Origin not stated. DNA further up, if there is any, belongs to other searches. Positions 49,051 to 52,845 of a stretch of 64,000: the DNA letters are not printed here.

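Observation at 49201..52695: Cy-A-PCP module with cysteine-type adenylation signature (thiazoline-forming)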

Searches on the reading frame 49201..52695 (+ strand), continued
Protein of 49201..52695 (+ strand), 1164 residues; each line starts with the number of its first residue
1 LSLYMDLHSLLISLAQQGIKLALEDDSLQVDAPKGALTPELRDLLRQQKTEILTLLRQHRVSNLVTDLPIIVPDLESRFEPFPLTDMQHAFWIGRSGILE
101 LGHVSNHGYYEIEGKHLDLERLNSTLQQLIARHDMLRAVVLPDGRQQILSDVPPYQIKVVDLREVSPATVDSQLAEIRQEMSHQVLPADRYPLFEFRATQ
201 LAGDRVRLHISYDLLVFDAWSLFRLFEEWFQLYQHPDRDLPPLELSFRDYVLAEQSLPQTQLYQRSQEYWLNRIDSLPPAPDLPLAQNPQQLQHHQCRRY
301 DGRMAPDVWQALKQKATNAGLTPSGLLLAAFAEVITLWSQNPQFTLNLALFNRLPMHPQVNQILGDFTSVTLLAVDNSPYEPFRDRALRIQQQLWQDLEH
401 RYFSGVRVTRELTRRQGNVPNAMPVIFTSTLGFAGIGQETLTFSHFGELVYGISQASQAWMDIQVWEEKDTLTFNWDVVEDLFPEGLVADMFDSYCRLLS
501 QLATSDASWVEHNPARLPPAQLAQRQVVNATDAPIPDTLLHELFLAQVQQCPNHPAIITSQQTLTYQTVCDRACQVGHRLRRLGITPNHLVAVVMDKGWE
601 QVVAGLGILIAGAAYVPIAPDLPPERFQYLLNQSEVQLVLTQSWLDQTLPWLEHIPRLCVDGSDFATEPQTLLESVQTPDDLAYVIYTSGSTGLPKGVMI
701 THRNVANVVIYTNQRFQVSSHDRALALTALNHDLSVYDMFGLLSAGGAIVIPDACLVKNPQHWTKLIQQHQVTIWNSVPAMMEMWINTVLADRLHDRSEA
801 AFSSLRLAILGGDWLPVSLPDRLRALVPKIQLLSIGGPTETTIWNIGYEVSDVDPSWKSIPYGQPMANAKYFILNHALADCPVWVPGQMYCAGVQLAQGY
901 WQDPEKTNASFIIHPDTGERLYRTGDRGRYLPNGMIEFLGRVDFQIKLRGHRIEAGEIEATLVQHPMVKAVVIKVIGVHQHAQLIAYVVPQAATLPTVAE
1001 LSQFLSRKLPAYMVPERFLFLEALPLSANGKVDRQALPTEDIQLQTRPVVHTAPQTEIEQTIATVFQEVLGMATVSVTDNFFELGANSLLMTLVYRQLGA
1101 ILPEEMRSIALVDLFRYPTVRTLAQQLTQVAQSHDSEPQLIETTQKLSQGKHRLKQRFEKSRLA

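Call 37: find_encoding_contigs(protein=P0155, flank=10000, max_places=4)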
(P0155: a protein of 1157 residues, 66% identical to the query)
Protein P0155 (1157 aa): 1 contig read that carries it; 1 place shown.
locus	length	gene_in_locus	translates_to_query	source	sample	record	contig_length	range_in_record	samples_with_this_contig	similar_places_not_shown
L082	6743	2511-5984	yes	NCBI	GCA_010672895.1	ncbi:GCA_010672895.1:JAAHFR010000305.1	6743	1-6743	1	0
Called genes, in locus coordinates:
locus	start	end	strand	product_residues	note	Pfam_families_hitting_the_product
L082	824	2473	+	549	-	PF01266:DAO (faint), PF01494:FAD_binding_3, PF13450:NAD_binding_8 (weak), PF04820:Trp_halogenase (weak)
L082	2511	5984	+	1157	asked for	PF18563:TubC_N, PF00668:Condensation, PF00501:AMP-binding, PF13193:AMP-binding_C, PF00550:PP-binding (weak)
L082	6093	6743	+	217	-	PF00109:ketoacyl-synt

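Call 38: list_cluster_members(proteins=[P0128, P0140, P0023, P0030, P0050, P0054, P0049, P0107, P0034, P0118])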
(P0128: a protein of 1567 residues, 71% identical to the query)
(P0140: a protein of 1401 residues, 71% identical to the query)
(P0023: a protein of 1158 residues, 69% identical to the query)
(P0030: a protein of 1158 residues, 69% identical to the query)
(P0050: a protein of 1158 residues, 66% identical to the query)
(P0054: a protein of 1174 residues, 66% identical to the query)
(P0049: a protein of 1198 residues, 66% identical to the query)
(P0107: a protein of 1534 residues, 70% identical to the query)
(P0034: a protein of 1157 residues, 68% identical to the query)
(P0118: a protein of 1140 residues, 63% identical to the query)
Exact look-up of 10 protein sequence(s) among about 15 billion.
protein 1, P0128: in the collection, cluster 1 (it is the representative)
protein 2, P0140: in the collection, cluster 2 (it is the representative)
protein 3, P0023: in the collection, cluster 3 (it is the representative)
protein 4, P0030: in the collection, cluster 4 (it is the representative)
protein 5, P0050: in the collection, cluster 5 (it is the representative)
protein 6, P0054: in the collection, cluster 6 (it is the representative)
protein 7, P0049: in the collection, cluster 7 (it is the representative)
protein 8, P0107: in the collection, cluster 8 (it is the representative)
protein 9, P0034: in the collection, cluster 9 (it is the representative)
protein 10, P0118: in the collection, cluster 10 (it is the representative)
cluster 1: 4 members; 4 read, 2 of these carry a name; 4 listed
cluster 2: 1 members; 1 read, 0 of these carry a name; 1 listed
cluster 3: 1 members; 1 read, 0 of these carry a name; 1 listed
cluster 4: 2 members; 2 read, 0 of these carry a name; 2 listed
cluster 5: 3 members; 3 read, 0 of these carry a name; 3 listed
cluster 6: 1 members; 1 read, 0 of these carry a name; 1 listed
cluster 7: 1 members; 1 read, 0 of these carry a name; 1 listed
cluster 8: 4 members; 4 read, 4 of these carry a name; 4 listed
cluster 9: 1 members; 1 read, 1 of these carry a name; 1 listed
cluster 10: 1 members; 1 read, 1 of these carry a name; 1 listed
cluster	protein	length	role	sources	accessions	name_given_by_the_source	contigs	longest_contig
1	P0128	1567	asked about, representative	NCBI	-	-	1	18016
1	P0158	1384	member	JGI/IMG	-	amino acid adenylation domain-containing protein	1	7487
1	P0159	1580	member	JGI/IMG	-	amino acid adenylation domain-containing protein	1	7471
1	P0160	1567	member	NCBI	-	-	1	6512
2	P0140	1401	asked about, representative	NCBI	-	-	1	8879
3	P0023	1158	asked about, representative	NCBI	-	-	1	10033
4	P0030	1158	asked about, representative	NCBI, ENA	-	-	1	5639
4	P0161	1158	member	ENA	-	-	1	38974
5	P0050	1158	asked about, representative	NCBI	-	-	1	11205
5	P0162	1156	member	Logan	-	-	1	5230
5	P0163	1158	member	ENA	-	-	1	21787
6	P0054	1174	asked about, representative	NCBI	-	-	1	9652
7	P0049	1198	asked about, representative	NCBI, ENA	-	-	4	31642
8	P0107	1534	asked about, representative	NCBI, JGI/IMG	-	amino acid adenylation domain-containing protein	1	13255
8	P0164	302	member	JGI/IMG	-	pyochelin synthetase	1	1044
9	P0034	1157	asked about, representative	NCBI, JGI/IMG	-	amino acid adenylation domain-containing protein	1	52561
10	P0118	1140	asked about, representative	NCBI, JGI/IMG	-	amino acid adenylation domain-containing protein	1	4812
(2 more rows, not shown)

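Call 50: search_protein_families(library=ncbifam, proteins=[window:49213-52695:+], max_evalue=0.00001)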
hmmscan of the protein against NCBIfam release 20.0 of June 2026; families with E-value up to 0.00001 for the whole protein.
window:49213-52695:+ (1160 aa): 101 families (the best 25 are shown)
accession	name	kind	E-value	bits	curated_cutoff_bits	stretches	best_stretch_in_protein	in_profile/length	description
NF004282.0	PRK05691.1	subfamily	6.8e-148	493.7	4090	1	112-1130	709-1712/4334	non-ribosomal peptide synthase/polyketide synthase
TIGR01733.1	AA-adenyl-dom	subfamily_domain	5.8e-121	404.1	317.4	1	561-968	1-408/409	amino acid adenylation domain-containing protein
NF047350.1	aureusi_NRPS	equivalog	8.1e-121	404.4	2500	1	112-1156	1028-2024/2373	aureusimine non-ribosomal peptide synthetase AusA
NF041803.1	NRPS_SolG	exception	1.1e-120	404.1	2200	1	122-1122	155-1154/1163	solanimycin non-ribosomal peptide synthetase SolG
NF038078.1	NRPS_MxcG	equivalog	1.6e-112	377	2300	1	78-1132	5-1050/1442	myxochelin non-ribosomal peptide synthetase MxcG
NF007605.2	PRK10252.1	equivalog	2.7e-100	336.6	2400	1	149-1096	77-1017/1292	enterobactin non-ribosomal peptide synthetase EntF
NF003417.0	PRK04813.1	subfamily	1.3e-82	278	476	1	544-1035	13-501/505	D-alanine--poly(phosphoribitol) ligase subunit DltA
TIGR01734.1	D-ala-DACP-lig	equivalog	7e-76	255.8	559.85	1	544-1035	10-500/504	D-alanine--poly(phosphoribitol) ligase subunit DltA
TIGR03098.1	ligase_PEP_1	hypoth_equivalog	2.4e-70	237.5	592.35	1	535-1034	1-515/517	acyl-CoA ligase (AMP-forming), exosortase A system-associated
NF004837.0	PRK06187.1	subfamily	2.8e-68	230.5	476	1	535-1033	9-518/531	long-chain-fatty-acid--CoA ligase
TIGR03443.1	alpha_am_amid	equivalog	1.4e-65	221.5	1030.1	4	915-988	677-751/1390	L-aminoadipate-semialdehyde dehydrogenase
NF006181.0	PRK08314.1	subfamily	2.6e-48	164.7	705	2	666-1037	194-554/563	long-chain-fatty-acid--CoA ligase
NF005858.0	PRK07787.1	subfamily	3.3e-45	154.4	575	1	535-1034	2-469/471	acyl-CoA synthetase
NF006182.0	PRK08316.1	subfamily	1e-43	149.6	663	1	540-1033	17-513/523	fatty acyl-CoA synthetase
NF005801.1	PRK07656.1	equivalog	1.9e-42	145.6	657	1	541-1032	8-498/500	FadD3 family acyl-CoA ligase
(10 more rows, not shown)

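Call 62: search_protein_families(library=pfam, proteins=[L011:1167-4256:-, L011:4249-5478:-, L011:5937-6818:-, L011:6843-8603:-, L011:13570-19440:+, L011:19444-20301:+, L011:20563-21807:+, L011:21810-22880:+, L069:7557-8825:+, L069:8897-13567:+], max_evalue=1e-8)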
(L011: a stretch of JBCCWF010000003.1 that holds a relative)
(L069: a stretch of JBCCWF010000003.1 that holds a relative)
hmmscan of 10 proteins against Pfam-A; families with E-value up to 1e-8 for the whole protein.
L011:1167-4256:- (1029 aa): 6 families
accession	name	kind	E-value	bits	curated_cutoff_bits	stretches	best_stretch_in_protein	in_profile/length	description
PF00109.32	ketoacyl-synt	-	5e-94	315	20.8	1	4-240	2-252/252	Beta-ketoacyl synthase, N-terminal domain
PF00698.26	Acyl_transf_1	-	6.1e-64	216.9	32.7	1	517-835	1-317/319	Acyl transferase domain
PF02801.28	Ketoacyl-synt_C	-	1.2e-45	154.8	20.8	1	248-365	1-118/119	Beta-ketoacyl synthase, C-terminal domain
PF16197.11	KAsynt_C_assoc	-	3.6e-22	79.3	33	1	368-477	1-108/111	Ketoacyl-synthetase C-terminal extension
PF22621.2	CurL-like_PKS_C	-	6.3e-21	74.6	27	1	428-491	1-64/64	CurL-like, PKS C-terminal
PF00550.31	PP-binding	-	5.3e-15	55.9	20.8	1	907-973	2-67/67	Phosphopantetheine attachment site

L011:4249-5478:- (409 aa): 1 family
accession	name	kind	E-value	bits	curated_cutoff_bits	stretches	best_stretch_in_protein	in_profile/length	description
PF00067.27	p450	-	2.2e-29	103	22.8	1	65-371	61-431/462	Cytochrome P450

L011:5937-6818:- (293 aa): 1 family
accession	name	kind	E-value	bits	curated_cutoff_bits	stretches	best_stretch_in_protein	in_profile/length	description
PF00487.30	FA_desaturase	-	6.8e-12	46.1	29.7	1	60-226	8-177/253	Fatty acid desaturase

L011:6843-8603:- (586 aa): 2 families
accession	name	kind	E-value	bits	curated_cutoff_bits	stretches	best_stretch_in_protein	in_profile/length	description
PF00501.34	AMP-binding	-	1.4e-71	241.7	29.9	1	21-414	2-384/384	AMP-binding enzyme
PF23024.1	AMP-dom_DIP2-like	-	4.9e-13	49.5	27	1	457-571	1-107/110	Disco-interacting protein 2-like, AMP domain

L011:13570-19440:+ (1956 aa): 11 families
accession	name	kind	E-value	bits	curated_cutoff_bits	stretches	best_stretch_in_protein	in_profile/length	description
PF00109.32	ketoacyl-synt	-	3.4e-65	220.6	20.8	1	9-243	3-252/252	Beta-ketoacyl synthase, N-terminal domain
PF00698.26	Acyl_transf_1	-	1.6e-49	169.5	32.7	1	514-856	2-306/319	Acyl transferase domain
PF02801.28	Ketoacyl-synt_C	-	5e-44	149.5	20.8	1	251-367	1-118/119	Beta-ketoacyl synthase, C-terminal domain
PF08659.16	KR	-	1.8e-39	135.9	22.6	1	1563-1760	1-179/180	KR domain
PF22621.2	CurL-like_PKS_C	-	1.6e-27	95.7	27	1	431-494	1-64/64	CurL-like, PKS C-terminal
PF16197.11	KAsynt_C_assoc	-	1.9e-21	77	33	1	370-482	1-110/111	Ketoacyl-synthetase C-terminal extension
PF22336.2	RhiE-like_linker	-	8.9e-17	61.3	27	1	435-496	2-62/67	RhiE-like, KS-MAT linker domain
PF08242.18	Methyltransf_12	-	7.9e-14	52.6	30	1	1106-1206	1-98/98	Methyltransferase domain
PF00550.31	PP-binding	-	3.3e-13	50.1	20.8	1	1872-1931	3-64/67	Phosphopantetheine attachment site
PF13489.12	Methyltransf_23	-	2.7e-12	47.2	27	1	1086-1256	5-160/164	Methyltransferase domain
PF21394.3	Beta-ketacyl_N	-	6e-11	42.7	26.9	1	1355-1516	18-163/170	Beta-ketoacyl synthase-like, N-terminal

L011:19444-20301:+ (285 aa): 2 families
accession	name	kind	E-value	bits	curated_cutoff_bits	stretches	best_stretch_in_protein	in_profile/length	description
PF02737.24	3HCDH_N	-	5.6e-54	183.2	22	1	7-185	2-179/180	3-hydroxyacyl-CoA dehydrogenase, NAD binding domain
PF00725.27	3HCDH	-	1.6e-32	112.3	22.1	1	188-284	1-97/97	3-hydroxyacyl-CoA dehydrogenase, C-terminal domain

L011:20563-21807:+ (414 aa): 4 families
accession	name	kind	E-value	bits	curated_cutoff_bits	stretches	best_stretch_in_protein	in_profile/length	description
PF00441.29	Acyl-CoA_dh_1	-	9.5e-42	143.1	22.4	1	248-391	5-147/150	Acyl-CoA dehydrogenase, C-terminal domain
PF02771.21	Acyl-CoA_dh_N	-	2.3e-28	99.3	22.9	1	18-128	1-112/113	Acyl-CoA dehydrogenase, N-terminal domain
PF02770.24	Acyl-CoA_dh_M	-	3.1e-23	82.2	33.3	1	133-231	1-97/97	Acyl-CoA dehydrogenase, middle domain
PF08028.16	Acyl-CoA_dh_2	-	3.6e-19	69.8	22.7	1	264-376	6-127/134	Acyl-CoA dehydrogenase, C-terminal domain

L011:21810-22880:+ (356 aa): 0 families

L069:7557-8825:+ (422 aa): 4 families
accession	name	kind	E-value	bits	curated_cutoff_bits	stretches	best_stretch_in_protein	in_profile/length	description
PF08242.18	Methyltransf_12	-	7e-17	62.4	30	1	204-304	1-98/98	Methyltransferase domain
PF08241.18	Methyltransf_11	-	3e-10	41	21.2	1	204-305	1-94/95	Methyltransferase domain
PF13489.12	Methyltransf_23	-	3.8e-09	36.9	27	0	181-313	7-123/164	Methyltransferase domain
PF13649.12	Methyltransf_25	-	5e-09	37.2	27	0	203-302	1-97/97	Methyltransferase domain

L069:8897-13567:+ (1556 aa): 11 families
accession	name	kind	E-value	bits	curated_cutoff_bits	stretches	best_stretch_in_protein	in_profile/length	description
PF00109.32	ketoacyl-synt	-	1.4e-71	241.5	20.8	1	17-266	2-252/252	Beta-ketoacyl synthase, N-terminal domain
PF00698.26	Acyl_transf_1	-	1.3e-56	192.9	32.7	1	538-860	1-318/319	Acyl transferase domain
PF08659.16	KR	-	5.4e-47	160.5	22.6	1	1159-1355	1-179/180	KR domain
PF02801.28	Ketoacyl-synt_C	-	7.4e-41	139.3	20.8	1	274-393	1-119/119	Beta-ketoacyl synthase, C-terminal domain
PF22621.2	CurL-like_PKS_C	-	3.6e-26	91.3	27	1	456-519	1-64/64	CurL-like, PKS C-terminal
PF16197.11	KAsynt_C_assoc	-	2.2e-20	73.5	33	1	395-504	1-107/111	Ketoacyl-synthetase C-terminal extension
PF21394.3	Beta-ketacyl_N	-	5.9e-19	68.7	26.9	1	950-1118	14-170/170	Beta-ketoacyl synthase-like, N-terminal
PF22336.2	RhiE-like_linker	-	1.3e-14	54.4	27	1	459-520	1-61/67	RhiE-like, KS-MAT linker domain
PF00550.31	PP-binding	-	1.3e-13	51.4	20.8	1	1453-1517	1-67/67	Phosphopantetheine attachment site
PF13561.12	adh_short_C2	-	1.3e-10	41.7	27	0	1220-1268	36-83/236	Enoyl-(Acyl carrier protein) reductase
PF00106.31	adh_short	-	2.5e-09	37.3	26.6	0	1162-1347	4-172/195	short chain dehydrogenase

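Call 70: search_dna_similar(query=window:49213-52692:+, collection=plasmids, mode=protein, max_rows=25, max_evalue=1e-50)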
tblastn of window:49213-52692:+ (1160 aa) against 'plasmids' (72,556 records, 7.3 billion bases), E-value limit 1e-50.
In 4 record(s) the limit of 40 matching pieces per record was reached: places in those records are undercounted.
Records with a match: 1469; places in all: 7295; records where one place covers at least 80% of the query: 653.
Best place of each record, by identity: 60-80% 2; <60% 1467.
By first word of the organism name: Salmonella 179; Streptomyces 174; Bacillus 173; Rhizobium 146; Ralstonia 133; Burkholderia 64; Sinorhizobium 45; Pseudosulfitobacter 45; Clostridium 38; Klebsiella 36; and 116 more.
By predicted mobility (MOB-suite, as given by PLSDB): non-mobilizable 767; conjugative 406; mobilizable 296.
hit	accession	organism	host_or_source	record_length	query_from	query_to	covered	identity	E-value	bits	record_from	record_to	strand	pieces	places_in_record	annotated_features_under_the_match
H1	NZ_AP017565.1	Pseudanabaena sp. ABRG5-3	-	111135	14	1160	99%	70.5%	0e+0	1647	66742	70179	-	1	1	non-ribosomal peptide synthetase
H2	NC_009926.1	Acaryochloris marina MBIC11017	-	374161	1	1158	100%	61.7%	0e+0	1439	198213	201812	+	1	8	non-ribosomal peptide synthetase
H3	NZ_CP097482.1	Chroococcidiopsis sp. CCNUC1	cell culture,soil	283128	1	1157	100%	59.8%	0e+0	1355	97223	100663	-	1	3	non-ribosomal peptide synthetase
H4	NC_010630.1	Nostoc punctiforme PCC 73102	-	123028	1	1121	97%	51.2%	0e+0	1104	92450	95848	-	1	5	non-ribosomal peptide synthetase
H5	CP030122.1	Brasilonema octagenarum UFV-E1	Eucalyptus grandis,mixed culture,leaves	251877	1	1158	100%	48.4%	0e+0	1068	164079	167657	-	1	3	non-ribosomal peptide synthetase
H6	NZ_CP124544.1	Halotia branconii CENA392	Monoisolate,Whale bone on the ...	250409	1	1125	97%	49.5%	0e+0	1055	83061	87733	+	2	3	amino acid adenylation domain-containing protein | condensation domain-containing protein | IS701 family transposase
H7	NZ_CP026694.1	Nostoc sp. 'Lobaria pulmonaria (5183) cyanobiont'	Lobaria pulmonaria thallus,lichen ...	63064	1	1125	97%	48.2%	0e+0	1008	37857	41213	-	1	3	non-ribosomal peptide synthetase | type I polyketide synthase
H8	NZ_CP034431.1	Bradyrhizobium sp. LCT2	Lespedeza cuneata,genome,nodule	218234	67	1120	91%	49.6%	0e+0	965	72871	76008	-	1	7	non-ribosomal peptide synthetase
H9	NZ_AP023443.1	Nostoc sp. MS1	-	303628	67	1125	91%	48.0%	0e+0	957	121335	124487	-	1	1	non-ribosomal peptide synthetase/type I polyketide synthase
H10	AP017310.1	Leptolyngbya sp. NIES-3755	-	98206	64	989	80%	53.7%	0e+0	928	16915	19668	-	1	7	amino acid adenylation domain-containing protein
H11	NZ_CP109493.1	Streptomyces sp. NBC_01435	-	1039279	4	1123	97%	43.9%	0e+0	856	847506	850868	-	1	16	record has no annotation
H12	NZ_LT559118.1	Nonomuraea gerenzanensis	-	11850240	64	1132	92%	45.9%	0e+0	875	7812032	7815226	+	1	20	none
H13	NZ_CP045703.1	Streptomyces finlayi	pure culture,soil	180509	62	1144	93%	43.2%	0e+0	832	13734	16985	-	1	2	non-ribosomal peptide synthetase | GMC family oxidoreductase N-terminal domain-containing protein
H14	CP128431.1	Microbulbifer sp. MKSA007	Smenospongia aurea,bacteria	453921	67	1160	94%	42.6%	0e+0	800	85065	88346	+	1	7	amino acid adenylation domain-containing protein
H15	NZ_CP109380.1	Streptomyces sp. NBC_01546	-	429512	64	1129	92%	43.5%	0e+0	849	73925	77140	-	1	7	amino acid adenylation domain-containing protein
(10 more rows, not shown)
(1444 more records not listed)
